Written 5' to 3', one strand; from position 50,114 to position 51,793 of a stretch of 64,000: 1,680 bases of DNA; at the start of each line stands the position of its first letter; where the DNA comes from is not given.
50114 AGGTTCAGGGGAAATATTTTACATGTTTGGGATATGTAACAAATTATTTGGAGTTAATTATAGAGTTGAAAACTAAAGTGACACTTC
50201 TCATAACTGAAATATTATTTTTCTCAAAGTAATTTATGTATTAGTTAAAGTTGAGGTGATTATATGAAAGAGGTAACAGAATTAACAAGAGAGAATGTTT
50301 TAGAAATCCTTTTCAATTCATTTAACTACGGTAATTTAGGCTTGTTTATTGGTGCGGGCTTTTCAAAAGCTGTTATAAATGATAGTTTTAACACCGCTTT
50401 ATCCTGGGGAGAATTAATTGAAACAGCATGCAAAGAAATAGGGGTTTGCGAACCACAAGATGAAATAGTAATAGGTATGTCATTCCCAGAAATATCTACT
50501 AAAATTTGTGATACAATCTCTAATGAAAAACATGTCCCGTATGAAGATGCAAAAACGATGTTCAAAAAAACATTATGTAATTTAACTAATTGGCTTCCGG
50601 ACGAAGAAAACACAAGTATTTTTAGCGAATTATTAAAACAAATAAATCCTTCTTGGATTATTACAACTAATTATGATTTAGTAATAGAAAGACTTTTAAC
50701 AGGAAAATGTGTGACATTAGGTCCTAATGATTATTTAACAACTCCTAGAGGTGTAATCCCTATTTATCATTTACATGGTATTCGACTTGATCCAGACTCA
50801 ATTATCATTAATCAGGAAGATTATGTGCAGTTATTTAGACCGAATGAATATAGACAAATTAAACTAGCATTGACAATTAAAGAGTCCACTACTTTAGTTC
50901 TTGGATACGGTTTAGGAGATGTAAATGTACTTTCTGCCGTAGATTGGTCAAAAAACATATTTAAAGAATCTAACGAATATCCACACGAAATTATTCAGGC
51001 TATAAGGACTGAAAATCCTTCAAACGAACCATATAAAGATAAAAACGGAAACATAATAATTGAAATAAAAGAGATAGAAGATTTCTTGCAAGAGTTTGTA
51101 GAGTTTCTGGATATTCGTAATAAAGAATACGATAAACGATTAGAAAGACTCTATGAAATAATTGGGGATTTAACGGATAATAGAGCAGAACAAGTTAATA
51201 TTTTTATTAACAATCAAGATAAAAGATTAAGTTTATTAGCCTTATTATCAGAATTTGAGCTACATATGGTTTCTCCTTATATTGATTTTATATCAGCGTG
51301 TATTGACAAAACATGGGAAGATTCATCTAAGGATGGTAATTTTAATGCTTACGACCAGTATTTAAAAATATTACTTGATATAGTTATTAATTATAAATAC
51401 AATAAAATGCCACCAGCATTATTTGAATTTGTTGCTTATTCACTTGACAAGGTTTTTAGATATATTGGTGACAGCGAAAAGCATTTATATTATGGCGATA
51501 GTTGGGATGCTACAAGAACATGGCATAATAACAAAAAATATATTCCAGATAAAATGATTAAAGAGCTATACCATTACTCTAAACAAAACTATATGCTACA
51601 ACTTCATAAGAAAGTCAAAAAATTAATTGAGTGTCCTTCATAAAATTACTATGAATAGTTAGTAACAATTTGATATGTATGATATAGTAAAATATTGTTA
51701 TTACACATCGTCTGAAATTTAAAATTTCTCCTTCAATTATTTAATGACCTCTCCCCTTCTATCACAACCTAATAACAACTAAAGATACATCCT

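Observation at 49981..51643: Stand-alone SIR2-like gene with non-SLOG helical C-domain behind a consensus promoter and ~250-nt leader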

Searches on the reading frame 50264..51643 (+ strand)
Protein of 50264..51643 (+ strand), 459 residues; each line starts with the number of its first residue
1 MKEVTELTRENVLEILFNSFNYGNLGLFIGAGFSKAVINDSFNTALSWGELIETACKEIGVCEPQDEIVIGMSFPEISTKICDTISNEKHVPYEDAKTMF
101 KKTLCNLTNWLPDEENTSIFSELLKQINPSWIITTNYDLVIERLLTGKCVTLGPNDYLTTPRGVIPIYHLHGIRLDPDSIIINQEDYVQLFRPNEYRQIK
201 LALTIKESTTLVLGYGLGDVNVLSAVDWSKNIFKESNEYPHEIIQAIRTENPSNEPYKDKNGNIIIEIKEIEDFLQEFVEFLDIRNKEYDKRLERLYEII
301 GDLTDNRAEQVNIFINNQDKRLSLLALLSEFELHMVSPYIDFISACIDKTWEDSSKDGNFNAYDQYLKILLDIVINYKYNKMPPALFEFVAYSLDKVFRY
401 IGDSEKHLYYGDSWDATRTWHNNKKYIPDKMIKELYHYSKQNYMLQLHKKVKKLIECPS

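Call 3: search_protein_families(library=pfam, proteins=[window:50264-51643:+], max_evalue=0.01)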
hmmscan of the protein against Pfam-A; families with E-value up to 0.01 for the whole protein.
window:50264-51643:+ (459 aa): 1 family
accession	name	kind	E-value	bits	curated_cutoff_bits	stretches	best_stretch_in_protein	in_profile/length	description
PF13289.12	SIR2_2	-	7.7e-17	62.2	24.5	1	132-245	3-118/141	SIR2-like domain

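Call 4: search_protein_families(library=padloc, proteins=[window:50264-51643:+], max_evalue=0.01)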
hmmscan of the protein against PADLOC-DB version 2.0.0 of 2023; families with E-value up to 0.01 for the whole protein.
window:50264-51643:+ (459 aa): 7 families
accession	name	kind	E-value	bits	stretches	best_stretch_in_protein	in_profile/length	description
PDLC04968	PDC-S25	-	1.2e-18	65.4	1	27-224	27-236/517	-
PDLC04967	PDC-S25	-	5.2e-13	46.8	1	114-248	133-271/528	-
PDLC03856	LmuA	-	3.7e-12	44.1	1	11-236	3-224/433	-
PDLC00407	ThsA1|ThsA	-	2.6e-10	37.5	1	9-260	6-240/478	STALD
PDLC00409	ThsA1|ThsA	-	9.3e-10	36.3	1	7-222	5-202/242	STALD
PDLC04084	SIR2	-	0.00092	16.6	0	125-144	175-194/414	-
PDLC04093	SIR2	-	0.0079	13.2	0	76-146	112-168/395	-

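Call 8: find_homologous_proteins(query=window:50264-51643:+, max_evalue=0.001)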
Query window:50264-51643:+ (459 aa): 654 proteins with E <= 0.001 among 5337 candidates; the best 120 are listed.
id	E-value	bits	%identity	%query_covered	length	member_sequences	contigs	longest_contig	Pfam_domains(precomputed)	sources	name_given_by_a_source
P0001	0.0e+0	1050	100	100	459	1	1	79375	PF13289.13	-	-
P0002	5.7e-216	736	69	99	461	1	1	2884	PF13289.13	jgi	jgi:hypothetical protein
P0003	5.7e-212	723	69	99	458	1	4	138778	PF13289.13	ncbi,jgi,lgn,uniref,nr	ncbi:SIR2 family protein [Paenibacillus campinasensis]|jgi:hypothetical protein|uniref:SIR2 family p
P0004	1.7e-210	718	68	98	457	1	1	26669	PF13289.13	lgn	-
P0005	2.3e-208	711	67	99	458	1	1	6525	PF13289.13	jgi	jgi:hypothetical protein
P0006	5.0e-197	673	65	99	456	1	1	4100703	PF13289.13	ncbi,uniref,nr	ncbi:SIR2 family protein [Sediminibacillus dalangtanensis]|uniref:SIR2 family protein n=1 Tax=Sedimi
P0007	1.4e-195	669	64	98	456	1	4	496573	PF13289.13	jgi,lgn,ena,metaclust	metaclust:\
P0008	7.9e-189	646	64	98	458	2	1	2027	PF13289.13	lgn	-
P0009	1.2e-184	633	62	98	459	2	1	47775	PF13289.13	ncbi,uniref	ncbi:SIR2 family NAD-dependent protein deacylase [Bacillus sp. JJ1562]|uniref:SIR2 family NAD-depend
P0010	2.9e-184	631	62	98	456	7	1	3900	PF13289.13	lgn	-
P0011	3.6e-183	628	61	99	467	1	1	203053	PF13289.13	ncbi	ncbi:MAG: SIR2 family NAD-dependent protein deacylase [Bacillota bacterium]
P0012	6.7e-179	614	59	98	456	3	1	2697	PF13289.13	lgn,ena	-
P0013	3.2e-176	605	60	98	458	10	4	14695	PF13289.13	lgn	-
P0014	8.7e-176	603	57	99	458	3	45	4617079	PF13289.13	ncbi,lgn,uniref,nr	ncbi:SIR2 family protein [Bacillus paralicheniformis]|uniref:Uncharacterized protein n=2 Tax=Bacillu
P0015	2.2e-170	586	55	99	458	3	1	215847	PF13289.13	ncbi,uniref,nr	ncbi:SIR2 family protein [Bacillus wiedmannii]|uniref:SIR2 family NAD-dependent protein deacylase n=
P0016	1.3e-169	583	56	98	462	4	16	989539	PF13289.13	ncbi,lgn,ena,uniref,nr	ncbi:SIR2 family protein [Bacillus safensis]|uniref:SIR2 family NAD-dependent protein deacylase n=2 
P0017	4.4e-169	581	54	99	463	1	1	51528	PF13289.13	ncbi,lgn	ncbi:SIR2 family protein [Priestia megaterium]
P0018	4.5e-169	581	55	98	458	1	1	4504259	PF13289.13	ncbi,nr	ncbi:SIR2 family protein [Cytobacillus suaedae]|nr:SIR2 family protein [Cytobacillus suaedae]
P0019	1.4e-168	580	55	99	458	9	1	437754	PF13289.13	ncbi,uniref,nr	ncbi:SIR2 family NAD-dependent protein deacylase [Bacillus nakamurai]|uniref:SIR2 family NAD-depende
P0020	2.5e-168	579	56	98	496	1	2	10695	PF13289.13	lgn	-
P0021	4.3e-168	578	54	99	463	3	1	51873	PF13289.13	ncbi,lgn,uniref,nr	ncbi:SIR2 family protein [Priestia megaterium]|uniref:SIR2 family NAD-dependent protein deacylase n=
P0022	1.5e-167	576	56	95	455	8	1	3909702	PF13289.13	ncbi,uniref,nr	ncbi:SIR2 family protein [Bacillus altitudinis]|uniref:SIR2 family NAD-dependent protein deacylase n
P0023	1.5e-167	576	54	99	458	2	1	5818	PF13289.13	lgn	-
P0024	2.2e-167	576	55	99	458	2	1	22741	PF13289.13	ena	-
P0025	2.9e-167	575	55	98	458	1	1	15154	PF13289.13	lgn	-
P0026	1.0e-166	574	55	98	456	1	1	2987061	PF13289.13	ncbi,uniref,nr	ncbi:SIR2 family NAD-dependent protein deacylase [Pseudalkalibacillus berkeleyi]|uniref:SIR2 family 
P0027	1.6e-166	573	56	95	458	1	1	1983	PF13289.13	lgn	-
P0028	2.0e-166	573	55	99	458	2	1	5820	PF13289.13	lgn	-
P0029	1.6e-165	570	55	98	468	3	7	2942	PF13289.13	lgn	-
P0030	6.8e-165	568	56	99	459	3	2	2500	PF13289.13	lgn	-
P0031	1.7e-164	566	54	98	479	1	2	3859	PF13289.13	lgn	-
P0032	4.4e-164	565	54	98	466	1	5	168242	PF13289.13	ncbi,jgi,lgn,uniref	ncbi:SIR2 family NAD-dependent protein deacylase [Clostridium sp.]|jgi:small nuclear ribonucleoprote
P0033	1.4e-162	560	55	98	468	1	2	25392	PF13289.13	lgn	-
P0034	3.7e-162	559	55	98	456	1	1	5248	PF13289.13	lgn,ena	-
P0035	4.5e-162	558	54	98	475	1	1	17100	PF13289.13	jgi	jgi:hypothetical protein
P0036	1.1e-161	557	54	98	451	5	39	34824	PF13289.13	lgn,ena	-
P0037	7.1e-161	554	53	99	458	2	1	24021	PF13289.13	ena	-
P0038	8.0e-161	554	54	98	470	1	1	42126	PF13289.13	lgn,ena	-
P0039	9.1e-161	554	55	98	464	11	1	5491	PF13289.13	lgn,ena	-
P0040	2.1e-160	553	54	98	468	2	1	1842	PF13289.13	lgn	-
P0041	5.8e-159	548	53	98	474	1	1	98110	PF13289.13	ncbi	ncbi:MAG: SIR2 family NAD-dependent protein deacylase [Sarcina sp.]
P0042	7.3e-159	548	53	98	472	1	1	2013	PF13289.13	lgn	-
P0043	9.7e-159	547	57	98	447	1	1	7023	PF13289.13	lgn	-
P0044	1.3e-158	547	53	98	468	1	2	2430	PF13289.13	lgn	-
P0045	2.2e-158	546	53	98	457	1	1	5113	PF13289.13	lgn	-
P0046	3.0e-158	546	54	98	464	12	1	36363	PF13289.13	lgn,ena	-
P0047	8.7e-158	544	54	93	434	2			PF13289.13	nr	nr:SIR2 family protein [Shouchella rhizosphaerae]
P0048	9.2e-158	544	53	97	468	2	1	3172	PF13289.13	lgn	-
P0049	1.2e-157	544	54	98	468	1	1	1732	PF13289.13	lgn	-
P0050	1.4e-157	543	52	98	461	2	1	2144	PF13289.13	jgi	jgi:hypothetical protein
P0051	5.1e-157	542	58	96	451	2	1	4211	PF13289.13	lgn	-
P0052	1.0e-156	541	53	98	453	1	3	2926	PF13289.13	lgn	-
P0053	2.2e-156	539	52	98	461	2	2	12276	PF13289.13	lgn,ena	-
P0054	3.7e-155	535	52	98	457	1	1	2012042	PF13289.13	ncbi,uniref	ncbi:SIR2 family NAD-dependent protein deacylase [Lysinibacillus sp. NPDC097279]|uniref:SIR2 family 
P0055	7.1e-155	535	53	98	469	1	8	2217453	PF13289.13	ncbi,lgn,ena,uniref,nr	ncbi:SIR2 family protein [Clostridium baratii]|uniref:SIR2 family NAD-dependent protein deacylase n=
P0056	8.1e-155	534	53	98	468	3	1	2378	PF13289.13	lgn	-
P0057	3.6e-154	532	53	95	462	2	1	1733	PF13289.13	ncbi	-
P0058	5.4e-154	532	52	98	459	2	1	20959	PF13289.13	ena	-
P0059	5.8e-154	532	52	98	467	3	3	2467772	PF13289.13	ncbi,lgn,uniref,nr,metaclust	ncbi:Uncharacterised protein [[Clostridium] sordellii]|uniref:SIR2 family NAD-dependent protein deac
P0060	7.2e-154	531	52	99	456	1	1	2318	PF13289.13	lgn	-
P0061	8.3e-154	531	52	98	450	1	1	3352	PF13289.13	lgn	-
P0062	3.6e-153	529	51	98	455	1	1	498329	PF13289.13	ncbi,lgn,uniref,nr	ncbi:SIR2-like domain-containing protein [Gracilibacillus orientalis]|uniref:SIR2-like domain-contai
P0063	3.8e-153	529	52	98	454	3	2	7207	PF13289.13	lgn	-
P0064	5.5e-153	528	52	98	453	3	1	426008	PF13289.13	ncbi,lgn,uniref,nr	ncbi:hypothetical protein BFM98_07015 [Lysinibacillus sp. AR18-8]|uniref:SIR2 family protein n=1 Tax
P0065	1.4e-152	527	52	96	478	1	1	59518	PF13289.13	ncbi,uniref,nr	ncbi:SIR2 family protein [Clostridium sp. AL.422]|uniref:SIR2 family NAD-dependent protein deacylase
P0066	3.3e-152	526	53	96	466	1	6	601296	PF13289.13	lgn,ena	-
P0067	2.7e-151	523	53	98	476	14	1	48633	PF13289.13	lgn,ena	-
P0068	1.5e-150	520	54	99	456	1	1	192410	PF13289.13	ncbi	-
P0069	2.1e-150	520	52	98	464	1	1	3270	PF13289.13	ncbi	-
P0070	3.2e-150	519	51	98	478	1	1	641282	PF13289.13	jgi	-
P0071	1.7e-149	517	52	98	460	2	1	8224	PF13289.13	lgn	-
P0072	9.4e-148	511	53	98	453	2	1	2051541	PF13289.13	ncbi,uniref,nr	ncbi:hypothetical protein CSC2_06320 [Clostridium zeae]|uniref:SIR2-like domain-containing protein n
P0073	4.2e-147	509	50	96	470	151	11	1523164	PF13289.13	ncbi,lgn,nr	ncbi:SIR2 family protein [Listeria monocytogenes]|nr:SIR2 family protein [Listeria monocytogenes] EC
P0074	6.0e-147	508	52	98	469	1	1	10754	PF13289.13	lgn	-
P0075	1.0e-146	508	48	98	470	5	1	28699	PF13289.13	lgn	-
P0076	1.0e-146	508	51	98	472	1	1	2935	PF13289.13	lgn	-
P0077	1.2e-145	504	53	92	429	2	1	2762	PF13289.13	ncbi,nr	ncbi:SIR2 family protein [Clostridium perfringens]|nr:SIR2 family protein [Clostridium perfringens]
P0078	6.4e-145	502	51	98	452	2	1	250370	PF13289.13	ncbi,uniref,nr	ncbi:SIR2 family protein [Listeria sp. ILCC797]|uniref:SIR2 family NAD-dependent protein deacylase n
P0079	5.4e-144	499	52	98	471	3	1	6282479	PF13289.13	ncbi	ncbi:SIR2 family NAD-dependent protein deacylase [Clostridium saccharoperbutylacetonicum]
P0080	9.8e-144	498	48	98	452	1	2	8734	PF13289.13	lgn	-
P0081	2.4e-143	497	50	98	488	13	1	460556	PF13289.13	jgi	jgi:hypothetical protein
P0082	4.1e-143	496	51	97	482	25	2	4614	PF13289.13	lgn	-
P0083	1.6e-142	494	47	98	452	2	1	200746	PF13289.13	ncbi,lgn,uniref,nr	ncbi:SIR2 family NAD-dependent protein deacylase [Listeria seeligeri]|uniref:SIR2 family NAD-depende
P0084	1.0e-141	491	51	95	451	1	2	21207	PF13289.13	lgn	-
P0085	2.0e-140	487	50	98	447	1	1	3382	PF13289.13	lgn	-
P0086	2.7e-140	486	49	98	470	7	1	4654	PF13289.13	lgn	-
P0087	6.5e-140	485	50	93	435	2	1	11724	PF13289.13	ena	-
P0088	9.5e-140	485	48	98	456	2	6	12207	PF13289.13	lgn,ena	-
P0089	1.3e-138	481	48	97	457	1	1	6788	PF13289.13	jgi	jgi:SIR2-like domain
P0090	2.6e-138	480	49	97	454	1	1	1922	PF13289.13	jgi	jgi:hypothetical protein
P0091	5.9e-137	475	47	97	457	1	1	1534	PF13289.13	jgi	-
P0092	1.3e-135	471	54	85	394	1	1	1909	PF13289.13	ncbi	ncbi:MAG: SIR2 family NAD-dependent protein deacylase, partial [Paeniclostridium sp.]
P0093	3.5e-135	470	48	98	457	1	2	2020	PF13289.13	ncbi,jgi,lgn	jgi:hypothetical protein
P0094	8.2e-135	468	49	96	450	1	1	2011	PF13289.13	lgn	-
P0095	9.1e-135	468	48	97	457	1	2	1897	PF13289.13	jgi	-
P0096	1.3e-134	468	48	98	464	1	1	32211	PF13289.13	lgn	-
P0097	3.5e-134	466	48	96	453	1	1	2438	PF13289.13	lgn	-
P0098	3.7e-134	466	47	96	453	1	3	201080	PF13289.13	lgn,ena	-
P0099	1.1e-133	465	47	97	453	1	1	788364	PF13289.13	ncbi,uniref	ncbi:SIR2 family NAD-dependent protein deacylase [Hylemonella sp. W303a]|uniref:SIR2 family NAD-depe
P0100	1.7e-133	464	50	96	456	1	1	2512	PF13289.13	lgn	-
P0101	4.9e-133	463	48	97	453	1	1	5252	PF13289.13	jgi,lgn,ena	-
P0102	5.4e-133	462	56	80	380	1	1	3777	PF13289.13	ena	-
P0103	9.2e-133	462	48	98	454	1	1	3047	PF13289.13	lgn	-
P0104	3.2e-132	460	46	100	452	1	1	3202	PF13289.13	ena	-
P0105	6.0e-132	459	47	97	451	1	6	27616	PF13289.13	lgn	-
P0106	6.3e-132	459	48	98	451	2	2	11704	PF13289.13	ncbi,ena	-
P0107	1.4e-131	458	49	97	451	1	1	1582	PF13289.13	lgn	-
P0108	1.5e-131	458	46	97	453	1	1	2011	PF13289.13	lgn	-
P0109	3.7e-131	456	48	97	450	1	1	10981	PF13289.13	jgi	jgi:SIR2-like domain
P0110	5.0e-131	456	47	97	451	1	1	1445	PF13289.13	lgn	-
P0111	5.3e-131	456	50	95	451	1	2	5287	PF13289.13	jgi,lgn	-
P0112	9.2e-131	455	46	96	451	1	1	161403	PF13289.13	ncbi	-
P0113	1.0e-130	455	46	97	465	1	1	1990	PF13289.13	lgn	-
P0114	1.2e-130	455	47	97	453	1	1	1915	PF13289.13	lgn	-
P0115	1.6e-130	454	46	97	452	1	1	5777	PF13289.13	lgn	-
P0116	2.0e-130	454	48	96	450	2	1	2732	PF13289.13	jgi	jgi:hypothetical protein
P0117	2.2e-130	454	48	97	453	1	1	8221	PF13289.13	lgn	-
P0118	3.2e-130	453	47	95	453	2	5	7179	PF13289.13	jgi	jgi:SIR2-like domain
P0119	3.8e-130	453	46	96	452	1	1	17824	PF13289.13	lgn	-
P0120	4.0e-130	453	48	95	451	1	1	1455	PF13289.13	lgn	-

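Call 9: search_solved_structures(query=window:50264-51640:+, max_evalue=1, show_alignments=2)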
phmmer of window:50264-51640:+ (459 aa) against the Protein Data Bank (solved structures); distinct sequences matched with E-value up to 1: 11.
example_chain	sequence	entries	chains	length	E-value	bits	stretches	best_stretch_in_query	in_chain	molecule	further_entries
8zsf_D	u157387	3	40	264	7.5e-05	25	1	112-236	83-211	Sir2 family NAD-dependent protein deacetylase | KomC, SIR2 domain protein, NADase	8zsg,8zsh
9v0g_E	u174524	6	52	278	0.00023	23.5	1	5-236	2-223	NAD-dependent protein deacetylase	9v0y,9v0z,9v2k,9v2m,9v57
9xvc_H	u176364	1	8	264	0.00078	21.7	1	112-236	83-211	KomC(H146N), a SIR2-domain NADase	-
8zsi_E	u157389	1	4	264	0.0016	20.6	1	112-236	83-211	Sir2 family NAD-dependent protein deacetylase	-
9v12_i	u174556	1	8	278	0.059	15.5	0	131-236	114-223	NAD-dependent protein deacetylase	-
9r3e_B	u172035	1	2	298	0.089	14.9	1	38-216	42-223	Protein FAM118B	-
8wc0_A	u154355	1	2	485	0.13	14.4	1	123-222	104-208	NAD(+) hydrolase ThsA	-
9r0p_B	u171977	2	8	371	0.16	14.1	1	40-216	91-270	Protein FAM118B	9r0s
9bwf_A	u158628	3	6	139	0.23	13.5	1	388-448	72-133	Cellulose oxidative enzyme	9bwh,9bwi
1fxk_B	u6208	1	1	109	0.3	13.2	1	248-306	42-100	PREFOLDIN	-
1fxk_A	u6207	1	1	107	0.31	13.1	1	248-306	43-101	PREFOLDIN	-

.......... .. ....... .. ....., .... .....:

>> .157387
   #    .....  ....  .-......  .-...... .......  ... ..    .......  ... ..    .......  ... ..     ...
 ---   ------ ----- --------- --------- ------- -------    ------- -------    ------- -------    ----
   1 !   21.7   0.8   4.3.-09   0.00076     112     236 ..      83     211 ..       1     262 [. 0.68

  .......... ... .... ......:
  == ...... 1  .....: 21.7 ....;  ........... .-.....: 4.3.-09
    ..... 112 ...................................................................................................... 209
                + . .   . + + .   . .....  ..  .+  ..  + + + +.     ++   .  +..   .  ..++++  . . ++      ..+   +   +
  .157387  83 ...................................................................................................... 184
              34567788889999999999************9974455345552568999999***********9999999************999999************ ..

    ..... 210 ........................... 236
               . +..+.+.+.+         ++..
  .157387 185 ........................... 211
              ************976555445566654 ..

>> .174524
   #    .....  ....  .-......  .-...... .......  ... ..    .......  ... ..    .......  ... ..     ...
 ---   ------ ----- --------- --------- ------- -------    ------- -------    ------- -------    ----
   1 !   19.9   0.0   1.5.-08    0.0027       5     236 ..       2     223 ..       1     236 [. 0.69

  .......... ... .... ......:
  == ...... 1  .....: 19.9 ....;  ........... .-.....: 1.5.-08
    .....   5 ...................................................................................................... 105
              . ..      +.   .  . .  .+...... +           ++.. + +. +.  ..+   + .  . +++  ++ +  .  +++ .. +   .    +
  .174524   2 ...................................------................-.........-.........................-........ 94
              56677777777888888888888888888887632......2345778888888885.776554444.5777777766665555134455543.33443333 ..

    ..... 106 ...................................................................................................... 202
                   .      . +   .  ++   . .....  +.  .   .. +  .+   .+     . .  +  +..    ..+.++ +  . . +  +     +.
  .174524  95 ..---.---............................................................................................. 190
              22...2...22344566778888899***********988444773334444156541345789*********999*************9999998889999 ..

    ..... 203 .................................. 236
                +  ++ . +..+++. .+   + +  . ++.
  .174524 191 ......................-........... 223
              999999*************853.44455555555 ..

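Call 12: find_related_loci(query=A1, collection=genome_contigs, flank=10000)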
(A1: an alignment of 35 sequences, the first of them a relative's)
Query A1 (459 aa) in genome_contigs; peptide patterns used: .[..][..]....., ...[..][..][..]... (x = any residue, [..] = any of these).
95 stretches matched a pattern; 83 encode a relative of the query (tblastn E <= 1e-3); the best 80 are kept; 80 distinct loci.
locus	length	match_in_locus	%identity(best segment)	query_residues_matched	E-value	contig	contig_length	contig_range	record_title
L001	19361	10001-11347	62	7-455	0e+0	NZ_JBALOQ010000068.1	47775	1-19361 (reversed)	Bacillus sp. JJ1562 JJ-1562_contig_71, whole genome shotgun sequence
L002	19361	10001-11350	56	7-456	1e-174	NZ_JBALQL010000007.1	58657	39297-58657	Bacillus sp. JJ1122 JJ-1122_contig_7, whole genome shotgun sequence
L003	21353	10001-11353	55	6-455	1e-170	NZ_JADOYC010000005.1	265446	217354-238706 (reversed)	Exiguobacterium abrahamii strain TBG-PICH-001 NODE_5_length_265368_cov_79.011284, whole genome shotgun sequence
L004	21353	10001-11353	53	6-455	1e-163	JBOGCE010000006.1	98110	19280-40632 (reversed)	MAG: Sarcina sp. isolate WFFMC_MAG_404 k139_135534_flag=1_multi=65.5078_len=98110, whole genome shotgun sequence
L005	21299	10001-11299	58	1-441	2e-161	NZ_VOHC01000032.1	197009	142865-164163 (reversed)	Planomicrobium sp. CPCC 101079 NODE_8, whole genome shotgun sequence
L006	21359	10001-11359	54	5-457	2e-161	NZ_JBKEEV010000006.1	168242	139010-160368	MAG: Clostridium sp. isolate UW_FK_CLOS1_1 LacMBR1_d7_pb51, whole genome shotgun sequence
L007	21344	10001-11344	51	7-455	2e-157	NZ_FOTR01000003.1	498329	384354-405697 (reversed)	Gracilibacillus orientalis strain CGMCC 1.4250, whole genome shotgun sequence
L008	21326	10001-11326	52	6-447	2e-156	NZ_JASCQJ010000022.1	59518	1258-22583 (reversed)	Clostridium lamae strain NGMCC 1.200840 NODE_22_length_59518_cov_35.893912, whole genome shotgun sequence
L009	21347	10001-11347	53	7-456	1e-152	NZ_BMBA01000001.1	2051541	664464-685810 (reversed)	Clostridium zeae strain CSC2 sequence01, whole genome shotgun sequence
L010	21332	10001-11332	51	6-448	2e-150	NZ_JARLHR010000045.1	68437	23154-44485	MAG: Clostridium sp. isolate MAG_CA253 MetaCoAG_Bin_253_sub_Anoxic_k141_363022, whole genome shotgun sequence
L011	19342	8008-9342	51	4-451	2e-149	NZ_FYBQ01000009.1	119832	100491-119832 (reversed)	Listeria goaensis strain ILCC801, whole genome shotgun sequence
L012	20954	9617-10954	50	6-448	8e-146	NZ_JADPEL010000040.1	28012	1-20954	Clostridium sp. D53t1_180928_C8 NODE_40_length_28012_cov_28.7902, whole genome shotgun sequence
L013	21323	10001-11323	53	7-448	1e-153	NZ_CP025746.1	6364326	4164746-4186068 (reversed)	Clostridium manihotivorum strain CT4 chromosome, complete genome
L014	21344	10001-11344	46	6-457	8e-135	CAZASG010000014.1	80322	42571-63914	MAG TPA_asm: uncultured Anaerolineaceae bacterium isolate SRP167671_co2_272 genome assembly, contig: NODE_354_length_803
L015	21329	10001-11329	47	8-451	6e-132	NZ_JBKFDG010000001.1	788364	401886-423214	Hylemonella sp. W303a 1, whole genome shotgun sequence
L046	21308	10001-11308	41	5-442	1e-101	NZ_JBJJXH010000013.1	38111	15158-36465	Campylobacter sp. MOP7 NODE_13_length_38111_cov_40.417416, whole genome shotgun sequence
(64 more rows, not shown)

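Call 17: search_protein_families(library=ncbifam, proteins=[window:50264-51643:+], max_evalue=0.01)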
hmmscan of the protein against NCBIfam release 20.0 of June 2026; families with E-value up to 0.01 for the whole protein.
window:50264-51643:+ (459 aa): 0 families
